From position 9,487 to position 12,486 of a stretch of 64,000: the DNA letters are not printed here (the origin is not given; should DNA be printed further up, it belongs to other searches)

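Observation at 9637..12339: Single-gene SF1 helicase + PLD nuclease fusion (Mokosh-like composition) embedded among housekeeping genes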

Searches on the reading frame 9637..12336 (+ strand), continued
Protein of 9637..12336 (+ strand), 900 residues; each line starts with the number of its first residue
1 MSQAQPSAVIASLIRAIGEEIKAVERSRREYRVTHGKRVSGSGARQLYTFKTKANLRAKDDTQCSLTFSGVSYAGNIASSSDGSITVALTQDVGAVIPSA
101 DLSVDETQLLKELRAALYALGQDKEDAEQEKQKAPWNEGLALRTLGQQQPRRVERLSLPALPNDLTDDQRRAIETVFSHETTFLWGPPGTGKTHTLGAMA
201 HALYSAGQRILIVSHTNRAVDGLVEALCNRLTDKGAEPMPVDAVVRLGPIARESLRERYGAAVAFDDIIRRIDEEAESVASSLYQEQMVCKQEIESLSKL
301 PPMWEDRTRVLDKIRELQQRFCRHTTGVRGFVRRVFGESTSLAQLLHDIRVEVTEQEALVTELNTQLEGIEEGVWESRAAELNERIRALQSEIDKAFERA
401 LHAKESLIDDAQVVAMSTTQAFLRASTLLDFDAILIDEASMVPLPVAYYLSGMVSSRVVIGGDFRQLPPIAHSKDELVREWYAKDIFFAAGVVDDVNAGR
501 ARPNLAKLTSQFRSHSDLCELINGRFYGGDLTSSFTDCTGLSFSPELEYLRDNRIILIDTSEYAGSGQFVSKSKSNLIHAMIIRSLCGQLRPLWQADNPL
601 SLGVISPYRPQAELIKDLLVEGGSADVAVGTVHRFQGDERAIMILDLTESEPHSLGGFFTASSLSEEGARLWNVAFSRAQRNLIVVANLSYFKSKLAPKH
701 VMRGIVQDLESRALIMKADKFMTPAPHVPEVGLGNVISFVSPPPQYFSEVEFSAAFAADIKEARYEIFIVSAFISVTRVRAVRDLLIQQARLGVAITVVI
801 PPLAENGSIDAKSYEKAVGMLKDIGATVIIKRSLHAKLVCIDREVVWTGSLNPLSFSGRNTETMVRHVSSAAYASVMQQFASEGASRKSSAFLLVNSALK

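Call 73: search_protein_families(library=padloc, proteins=[L004:8007-9710:-, L004:7228-7965:-], max_evalue=0.001)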
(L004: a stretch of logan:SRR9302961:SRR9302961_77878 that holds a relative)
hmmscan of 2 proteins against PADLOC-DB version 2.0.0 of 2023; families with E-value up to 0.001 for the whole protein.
L004:8007-9710:- (567 aa): 0 families

L004:7228-7965:- (245 aa): 1 family
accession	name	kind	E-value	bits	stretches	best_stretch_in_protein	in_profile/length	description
PDLC04134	mad2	-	0.00087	16.2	0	54-170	281-397/492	mads_2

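Call 74: search_protein_families(library=padloc, proteins=[L009:10001-12742:+, L010:10001-12679:+, L011:2433-5216:+, L012:10001-12484:+, L014:10001-12751:+, L015:10001-11749:+, L026:10001-11773:+], max_evalue=1e-15)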
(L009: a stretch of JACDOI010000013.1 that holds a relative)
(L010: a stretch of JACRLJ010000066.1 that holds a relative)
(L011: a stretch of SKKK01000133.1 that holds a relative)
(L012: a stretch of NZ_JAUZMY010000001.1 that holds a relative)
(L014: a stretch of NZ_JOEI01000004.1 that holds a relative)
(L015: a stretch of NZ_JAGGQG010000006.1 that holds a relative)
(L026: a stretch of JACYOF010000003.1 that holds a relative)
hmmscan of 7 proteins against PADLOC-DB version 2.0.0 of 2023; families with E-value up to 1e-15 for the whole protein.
L009:10001-12742:+ (914 aa): 3 families
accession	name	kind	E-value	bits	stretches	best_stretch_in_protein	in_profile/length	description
PDLC03920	MkoA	-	8.7e-63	211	1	120-741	585-1099/1112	-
PDLC03921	MkoA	-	1.1e-40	137.3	1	135-745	1004-1592/1607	-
PDLC03924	MkoC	-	5.8e-40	135.2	1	548-905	777-1116/1136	-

L010:10001-12679:+ (893 aa): 3 families
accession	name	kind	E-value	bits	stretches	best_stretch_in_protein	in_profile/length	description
PDLC03920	MkoA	-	1.7e-53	180.3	1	99-735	572-1099/1112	-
PDLC03924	MkoC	-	6.6e-42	141.7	1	536-886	777-1104/1136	-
PDLC03921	MkoA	-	4.9e-37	125.2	1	127-738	1012-1591/1607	-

L011:2433-5216:+ (928 aa): 3 families
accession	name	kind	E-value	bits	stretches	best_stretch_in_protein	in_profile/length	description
PDLC03920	MkoA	-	2.2e-54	183.2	1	133-750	595-1099/1112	-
PDLC03924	MkoC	-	8.4e-37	124.8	1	635-904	856-1105/1136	-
PDLC03921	MkoA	-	2.5e-33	112.9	1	137-750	1013-1588/1607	-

L012:10001-12484:+ (828 aa): 3 families
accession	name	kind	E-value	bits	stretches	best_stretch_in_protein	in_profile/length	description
PDLC03920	MkoA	-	1.8e-57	193.4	1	77-677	615-1099/1112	-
PDLC03924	MkoC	-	7e-42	141.6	1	563-821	857-1103/1136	-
PDLC03921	MkoA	-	7.1e-37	124.7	1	74-660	1019-1572/1607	-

L014:10001-12751:+ (917 aa): 3 families
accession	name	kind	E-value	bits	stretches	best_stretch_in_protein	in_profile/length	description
PDLC03920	MkoA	-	1.1e-62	210.6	1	148-760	604-1100/1112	-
PDLC03924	MkoC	-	2.3e-43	146.5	1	641-902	853-1101/1136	-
PDLC03921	MkoA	-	1.2e-38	130.6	1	158-744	1026-1576/1607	-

L015:10001-11749:+ (583 aa): 3 families
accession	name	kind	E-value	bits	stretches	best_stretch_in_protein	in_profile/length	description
PDLC03920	MkoA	-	3.7e-53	179.2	1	104-578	597-1081/1112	-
PDLC03924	MkoC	-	1.7e-29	100.6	1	391-573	772-944/1136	-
PDLC03921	MkoA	-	2.8e-25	86.3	1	247-572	1221-1566/1607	-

L026:10001-11773:+ (591 aa): 3 families
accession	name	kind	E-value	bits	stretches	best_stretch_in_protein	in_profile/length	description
PDLC03920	MkoA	-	3e-55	186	1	133-589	631-1096/1112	-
PDLC03924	MkoC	-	9.6e-29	98.1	1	311-579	669-953/1136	-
PDLC03921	MkoA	-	5.8e-27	91.8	1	235-589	1217-1585/1607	-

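Call 80: find_encoding_contigs(protein=P0009, flank=8000, max_places=1)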
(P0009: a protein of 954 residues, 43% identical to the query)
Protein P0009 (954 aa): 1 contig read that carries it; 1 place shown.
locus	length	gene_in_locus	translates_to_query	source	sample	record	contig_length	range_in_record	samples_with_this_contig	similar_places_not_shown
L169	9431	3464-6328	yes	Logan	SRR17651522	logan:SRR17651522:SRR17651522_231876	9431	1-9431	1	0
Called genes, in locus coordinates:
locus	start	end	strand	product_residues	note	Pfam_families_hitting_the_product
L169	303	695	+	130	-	-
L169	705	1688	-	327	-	PF08545:ACP_syn_III, PF08541:ACP_syn_III_C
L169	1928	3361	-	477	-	PF00884:Sulfatase, PF01663:Phosphodiest (faint), PF02995:DUF229 (weak), PF16347:SGSH_C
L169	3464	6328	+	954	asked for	PF04851:ResIII (faint), PF25199:nSTAND_NTPase5 (faint), PF05127:NAT10_TcmA_helicase (faint), PF13086:AAA_11, PF13245:AAA_19, PF13604:AAA_30 (weak), PF13087:AAA_12, PF13091:PLDc_2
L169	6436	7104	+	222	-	PF20582:UPF0758_N, PF04002:RadC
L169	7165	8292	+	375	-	PF02405:MlaE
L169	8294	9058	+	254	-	PF00005:ABC_tran, PF13304:AAA_21 (weak)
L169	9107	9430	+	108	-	?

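Call 81: find_encoding_contigs(protein=P0007, flank=8000, max_places=2)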
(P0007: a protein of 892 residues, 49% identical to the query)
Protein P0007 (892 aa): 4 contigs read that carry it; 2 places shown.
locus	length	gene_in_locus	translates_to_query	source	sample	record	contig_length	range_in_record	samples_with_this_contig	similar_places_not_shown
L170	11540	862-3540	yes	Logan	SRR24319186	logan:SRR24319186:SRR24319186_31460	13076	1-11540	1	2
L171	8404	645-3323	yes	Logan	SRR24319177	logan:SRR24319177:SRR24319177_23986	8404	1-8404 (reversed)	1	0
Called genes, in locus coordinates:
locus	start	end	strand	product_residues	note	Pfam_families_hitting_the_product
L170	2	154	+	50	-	?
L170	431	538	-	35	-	-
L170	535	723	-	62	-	-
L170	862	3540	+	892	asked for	PF13086:AAA_11, PF13245:AAA_19, PF13604:AAA_30, PF05127:NAT10_TcmA_helicase (faint), PF13087:AAA_12, PF13091:PLDc_2 (weak)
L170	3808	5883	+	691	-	-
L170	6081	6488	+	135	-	-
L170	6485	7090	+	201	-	PF08843:AbiEii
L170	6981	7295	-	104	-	-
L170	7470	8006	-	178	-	PF12915:DUF3833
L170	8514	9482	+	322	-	-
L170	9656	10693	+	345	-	PF02016:Peptidase_S66, PF17676:Peptidase_S66C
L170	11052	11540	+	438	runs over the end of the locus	PF03583:LIP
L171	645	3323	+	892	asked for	PF13086:AAA_11, PF13245:AAA_19, PF13604:AAA_30, PF05127:NAT10_TcmA_helicase (faint), PF13087:AAA_12, PF13091:PLDc_2 (weak)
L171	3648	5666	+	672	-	-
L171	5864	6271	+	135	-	-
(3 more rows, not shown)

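Call 99: search_protein_representatives(alignment_id=A1)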
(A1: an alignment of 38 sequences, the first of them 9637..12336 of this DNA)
Query: 38 sequences, 887 profile positions. Proteins with E-value up to 0.001 (for the whole library): 56797; up to 1e-10: 28529; up to 1e-30: 5507. The best 150 are listed.
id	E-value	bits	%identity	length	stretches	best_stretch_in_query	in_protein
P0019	0.0e+00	1315.8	-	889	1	1-886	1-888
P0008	0.0e+00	1184.6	-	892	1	1-886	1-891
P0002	0.0e+00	1169.3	-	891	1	1-878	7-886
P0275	0.0e+00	1149.3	-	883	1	2-886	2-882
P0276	0.0e+00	1131.5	-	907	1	1-879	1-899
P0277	0.0e+00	1112.2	-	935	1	1-884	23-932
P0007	0.0e+00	1083.3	-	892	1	1-881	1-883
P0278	0.0e+00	1030.4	-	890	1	1-875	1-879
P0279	5.4e-289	977.7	-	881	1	1-886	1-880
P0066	1.4e-274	930.0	-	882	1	1-871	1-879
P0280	7.1e-266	901.2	-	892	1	4-877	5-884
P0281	2.3e-240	816.8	-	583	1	155-722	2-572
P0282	1.8e-209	714.6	-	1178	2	349-870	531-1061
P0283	2.6e-207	707.5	-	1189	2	341-871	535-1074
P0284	1.2e-206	705.3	-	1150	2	263-871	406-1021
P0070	5.0e-194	663.5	-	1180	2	264-881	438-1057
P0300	3.7e-188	644.1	-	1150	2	270-875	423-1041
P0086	1.6e-187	642.0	-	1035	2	269-881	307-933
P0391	2.2e-156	538.9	-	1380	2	297-880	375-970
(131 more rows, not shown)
